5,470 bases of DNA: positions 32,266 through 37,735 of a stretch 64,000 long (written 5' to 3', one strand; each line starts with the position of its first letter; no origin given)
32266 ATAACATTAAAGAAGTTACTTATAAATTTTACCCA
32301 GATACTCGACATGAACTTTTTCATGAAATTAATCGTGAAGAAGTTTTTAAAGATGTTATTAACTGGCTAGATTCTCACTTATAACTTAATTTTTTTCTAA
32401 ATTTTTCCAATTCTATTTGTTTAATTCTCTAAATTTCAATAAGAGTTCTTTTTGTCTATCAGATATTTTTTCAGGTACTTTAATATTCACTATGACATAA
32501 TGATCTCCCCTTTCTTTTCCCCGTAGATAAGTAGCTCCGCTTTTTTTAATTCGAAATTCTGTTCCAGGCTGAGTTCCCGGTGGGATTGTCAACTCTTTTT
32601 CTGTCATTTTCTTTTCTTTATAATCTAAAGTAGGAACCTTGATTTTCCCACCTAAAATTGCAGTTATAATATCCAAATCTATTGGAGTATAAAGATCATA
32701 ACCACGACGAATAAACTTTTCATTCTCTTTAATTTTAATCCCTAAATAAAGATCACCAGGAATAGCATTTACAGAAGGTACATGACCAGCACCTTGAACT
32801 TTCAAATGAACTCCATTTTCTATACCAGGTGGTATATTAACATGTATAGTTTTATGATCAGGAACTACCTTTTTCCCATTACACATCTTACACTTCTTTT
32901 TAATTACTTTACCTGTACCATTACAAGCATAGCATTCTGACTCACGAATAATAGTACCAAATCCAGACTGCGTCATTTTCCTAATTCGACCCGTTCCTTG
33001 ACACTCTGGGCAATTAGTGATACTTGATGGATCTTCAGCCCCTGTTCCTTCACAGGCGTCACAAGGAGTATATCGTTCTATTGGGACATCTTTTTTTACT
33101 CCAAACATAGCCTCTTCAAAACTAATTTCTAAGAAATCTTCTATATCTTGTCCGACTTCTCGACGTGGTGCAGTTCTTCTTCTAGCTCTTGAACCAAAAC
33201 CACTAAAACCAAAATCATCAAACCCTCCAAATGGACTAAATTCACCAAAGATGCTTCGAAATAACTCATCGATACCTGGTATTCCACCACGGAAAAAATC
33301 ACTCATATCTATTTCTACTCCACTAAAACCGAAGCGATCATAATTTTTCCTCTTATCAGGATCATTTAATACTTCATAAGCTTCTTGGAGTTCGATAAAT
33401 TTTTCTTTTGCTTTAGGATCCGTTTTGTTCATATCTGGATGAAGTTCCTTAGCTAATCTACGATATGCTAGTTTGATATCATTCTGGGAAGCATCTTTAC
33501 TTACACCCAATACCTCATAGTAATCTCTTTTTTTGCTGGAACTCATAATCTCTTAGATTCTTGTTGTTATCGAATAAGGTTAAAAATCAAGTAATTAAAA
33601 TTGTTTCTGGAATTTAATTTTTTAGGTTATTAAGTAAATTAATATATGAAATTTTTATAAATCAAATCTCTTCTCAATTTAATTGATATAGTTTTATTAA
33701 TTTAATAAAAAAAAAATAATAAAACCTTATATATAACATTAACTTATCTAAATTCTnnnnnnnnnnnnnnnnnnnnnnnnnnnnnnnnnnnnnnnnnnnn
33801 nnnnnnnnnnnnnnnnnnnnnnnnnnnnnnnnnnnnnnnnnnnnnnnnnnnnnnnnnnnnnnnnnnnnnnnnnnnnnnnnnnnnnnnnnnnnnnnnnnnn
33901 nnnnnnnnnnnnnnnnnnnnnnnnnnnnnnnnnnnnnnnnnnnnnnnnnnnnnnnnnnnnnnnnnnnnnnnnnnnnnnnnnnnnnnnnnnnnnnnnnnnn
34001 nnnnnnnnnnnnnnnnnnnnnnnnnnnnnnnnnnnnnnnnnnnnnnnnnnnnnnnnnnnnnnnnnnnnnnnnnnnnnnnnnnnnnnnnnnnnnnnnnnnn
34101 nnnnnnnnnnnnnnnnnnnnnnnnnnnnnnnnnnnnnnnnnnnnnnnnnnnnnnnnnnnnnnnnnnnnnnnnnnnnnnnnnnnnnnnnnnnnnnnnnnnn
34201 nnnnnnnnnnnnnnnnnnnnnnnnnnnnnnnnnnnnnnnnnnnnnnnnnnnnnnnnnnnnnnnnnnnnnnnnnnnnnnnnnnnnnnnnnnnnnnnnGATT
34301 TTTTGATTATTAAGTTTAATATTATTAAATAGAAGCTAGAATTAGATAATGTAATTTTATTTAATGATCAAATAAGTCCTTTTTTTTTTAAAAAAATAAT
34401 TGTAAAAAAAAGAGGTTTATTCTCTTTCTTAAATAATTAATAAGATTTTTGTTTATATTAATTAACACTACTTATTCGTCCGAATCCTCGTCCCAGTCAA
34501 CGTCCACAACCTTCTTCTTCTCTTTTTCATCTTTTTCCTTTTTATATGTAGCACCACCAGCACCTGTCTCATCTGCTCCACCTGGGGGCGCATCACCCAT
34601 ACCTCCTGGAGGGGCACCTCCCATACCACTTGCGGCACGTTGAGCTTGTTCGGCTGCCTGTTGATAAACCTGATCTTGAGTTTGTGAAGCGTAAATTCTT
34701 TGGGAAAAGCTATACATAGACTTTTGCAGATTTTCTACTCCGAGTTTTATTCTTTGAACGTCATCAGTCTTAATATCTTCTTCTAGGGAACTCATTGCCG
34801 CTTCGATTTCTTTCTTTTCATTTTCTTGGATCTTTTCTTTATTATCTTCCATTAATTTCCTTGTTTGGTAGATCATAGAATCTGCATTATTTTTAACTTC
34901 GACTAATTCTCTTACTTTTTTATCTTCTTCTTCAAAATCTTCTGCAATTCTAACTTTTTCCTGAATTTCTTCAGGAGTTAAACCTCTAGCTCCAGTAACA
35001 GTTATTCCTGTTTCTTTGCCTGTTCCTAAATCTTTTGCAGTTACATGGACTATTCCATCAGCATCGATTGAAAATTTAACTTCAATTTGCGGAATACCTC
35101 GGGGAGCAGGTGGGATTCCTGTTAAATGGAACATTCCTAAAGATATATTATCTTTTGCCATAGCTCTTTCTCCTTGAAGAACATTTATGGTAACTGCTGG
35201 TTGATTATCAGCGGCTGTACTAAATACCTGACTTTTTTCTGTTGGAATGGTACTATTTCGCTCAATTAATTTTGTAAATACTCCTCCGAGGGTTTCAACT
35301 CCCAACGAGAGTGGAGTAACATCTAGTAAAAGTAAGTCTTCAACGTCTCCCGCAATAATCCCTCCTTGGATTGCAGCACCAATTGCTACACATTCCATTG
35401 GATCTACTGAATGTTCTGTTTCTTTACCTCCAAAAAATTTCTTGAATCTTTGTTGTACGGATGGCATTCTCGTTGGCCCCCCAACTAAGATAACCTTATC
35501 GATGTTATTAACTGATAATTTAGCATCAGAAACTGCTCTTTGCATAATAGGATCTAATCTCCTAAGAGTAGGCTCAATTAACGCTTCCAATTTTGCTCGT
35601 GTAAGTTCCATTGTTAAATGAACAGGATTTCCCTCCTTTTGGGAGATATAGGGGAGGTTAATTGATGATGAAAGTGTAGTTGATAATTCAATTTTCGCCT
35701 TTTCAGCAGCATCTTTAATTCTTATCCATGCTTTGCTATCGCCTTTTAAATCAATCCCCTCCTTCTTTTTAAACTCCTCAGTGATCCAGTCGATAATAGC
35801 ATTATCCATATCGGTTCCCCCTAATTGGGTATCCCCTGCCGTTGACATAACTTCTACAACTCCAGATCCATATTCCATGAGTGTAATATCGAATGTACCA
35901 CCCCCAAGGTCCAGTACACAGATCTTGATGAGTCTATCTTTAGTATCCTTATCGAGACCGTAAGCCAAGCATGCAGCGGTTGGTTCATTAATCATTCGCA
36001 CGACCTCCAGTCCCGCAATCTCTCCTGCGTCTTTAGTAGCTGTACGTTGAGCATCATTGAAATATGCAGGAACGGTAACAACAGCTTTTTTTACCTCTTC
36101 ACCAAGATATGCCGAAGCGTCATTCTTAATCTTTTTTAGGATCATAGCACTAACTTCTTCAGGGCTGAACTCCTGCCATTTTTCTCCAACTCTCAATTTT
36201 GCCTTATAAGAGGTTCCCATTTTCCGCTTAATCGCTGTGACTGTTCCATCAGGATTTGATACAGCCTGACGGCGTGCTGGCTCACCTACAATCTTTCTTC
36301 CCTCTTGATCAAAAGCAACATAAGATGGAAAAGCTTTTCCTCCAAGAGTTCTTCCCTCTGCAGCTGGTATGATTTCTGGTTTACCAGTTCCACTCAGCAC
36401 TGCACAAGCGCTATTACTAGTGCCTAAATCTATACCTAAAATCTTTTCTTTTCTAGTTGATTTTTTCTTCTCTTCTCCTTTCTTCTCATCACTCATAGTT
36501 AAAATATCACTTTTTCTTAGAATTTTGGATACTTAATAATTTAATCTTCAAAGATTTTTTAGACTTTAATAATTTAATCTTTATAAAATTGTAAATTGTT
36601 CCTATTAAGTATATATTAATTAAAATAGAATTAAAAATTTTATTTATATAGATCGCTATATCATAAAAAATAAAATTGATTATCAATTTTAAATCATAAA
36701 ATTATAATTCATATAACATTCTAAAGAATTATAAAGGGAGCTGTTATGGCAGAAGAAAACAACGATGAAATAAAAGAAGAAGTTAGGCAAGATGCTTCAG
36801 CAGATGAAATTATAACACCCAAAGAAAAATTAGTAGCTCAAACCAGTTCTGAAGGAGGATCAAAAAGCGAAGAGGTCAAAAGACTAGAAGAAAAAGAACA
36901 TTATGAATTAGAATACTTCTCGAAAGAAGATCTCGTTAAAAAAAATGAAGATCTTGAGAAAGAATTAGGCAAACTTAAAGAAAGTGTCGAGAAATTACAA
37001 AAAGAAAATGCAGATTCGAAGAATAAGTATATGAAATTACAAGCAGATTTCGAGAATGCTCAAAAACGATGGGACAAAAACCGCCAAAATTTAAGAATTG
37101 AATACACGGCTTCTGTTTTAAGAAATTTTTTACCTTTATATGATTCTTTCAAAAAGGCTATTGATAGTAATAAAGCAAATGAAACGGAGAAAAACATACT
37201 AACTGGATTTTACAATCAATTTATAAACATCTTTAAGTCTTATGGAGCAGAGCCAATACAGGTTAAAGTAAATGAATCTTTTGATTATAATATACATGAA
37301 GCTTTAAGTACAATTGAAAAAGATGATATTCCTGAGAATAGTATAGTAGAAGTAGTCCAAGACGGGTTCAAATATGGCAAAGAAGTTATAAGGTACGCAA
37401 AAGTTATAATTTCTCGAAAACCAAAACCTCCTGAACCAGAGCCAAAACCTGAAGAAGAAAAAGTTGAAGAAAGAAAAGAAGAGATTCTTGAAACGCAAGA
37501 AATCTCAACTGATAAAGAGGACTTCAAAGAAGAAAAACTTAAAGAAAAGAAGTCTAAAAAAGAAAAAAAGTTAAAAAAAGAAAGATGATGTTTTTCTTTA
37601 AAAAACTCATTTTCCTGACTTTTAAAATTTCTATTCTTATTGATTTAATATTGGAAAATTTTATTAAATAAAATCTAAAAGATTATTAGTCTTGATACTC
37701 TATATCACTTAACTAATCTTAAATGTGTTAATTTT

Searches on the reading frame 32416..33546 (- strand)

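Call 73: search_protein_families(library=pfam, proteins=[window:32416-33546:-], max_evalue=0.00001)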
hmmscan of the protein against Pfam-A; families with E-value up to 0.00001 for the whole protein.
window:32416-33546:- (377 aa): 4 families
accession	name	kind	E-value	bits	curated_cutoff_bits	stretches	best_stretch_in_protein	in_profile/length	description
PF01556.23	DnaJ_C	-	1.6e-39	135.8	26.6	1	139-358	5-152/152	DnaJ C terminal domain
PF00226.36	DnaJ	-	3.3e-27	94.8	27.8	1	8-70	1-63/63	DnaJ domain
PF00684.25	DnaJ_CXXCXGXG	-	4.3e-16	59.4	32.7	1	162-226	1-65/65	DnaJ central domain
PF15777.11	Anti-TRAP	-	6.6e-08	32.9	32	0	160-188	11-42/59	Tryptophan RNA-binding attenuator protein inhibitory protein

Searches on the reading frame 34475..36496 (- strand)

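Call 73: search_protein_families(library=pfam, proteins=[window:34475-36496:-], max_evalue=0.00001)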
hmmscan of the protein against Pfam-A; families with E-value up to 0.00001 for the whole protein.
window:34475-36496:- (674 aa): 2 families
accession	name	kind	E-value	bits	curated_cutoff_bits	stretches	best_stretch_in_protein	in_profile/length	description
PF00012.26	HSP70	-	7.6e-216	718.4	20.6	1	19-602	1-598/599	Hsp70 protein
PF06723.19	MreB_Mbl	-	6.9e-14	51.8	27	1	117-375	75-316/327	MreB/Mbl protein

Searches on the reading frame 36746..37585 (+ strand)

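Call 73: search_protein_families(library=pfam, proteins=[window:36746-37585:+], max_evalue=0.00001)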
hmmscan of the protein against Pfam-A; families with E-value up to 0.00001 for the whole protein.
window:36746-37585:+ (280 aa): 1 family
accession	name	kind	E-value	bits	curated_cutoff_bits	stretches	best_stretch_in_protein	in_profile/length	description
PF01025.24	GrpE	-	5e-40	137.3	25.8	1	65-223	4-164/165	GrpE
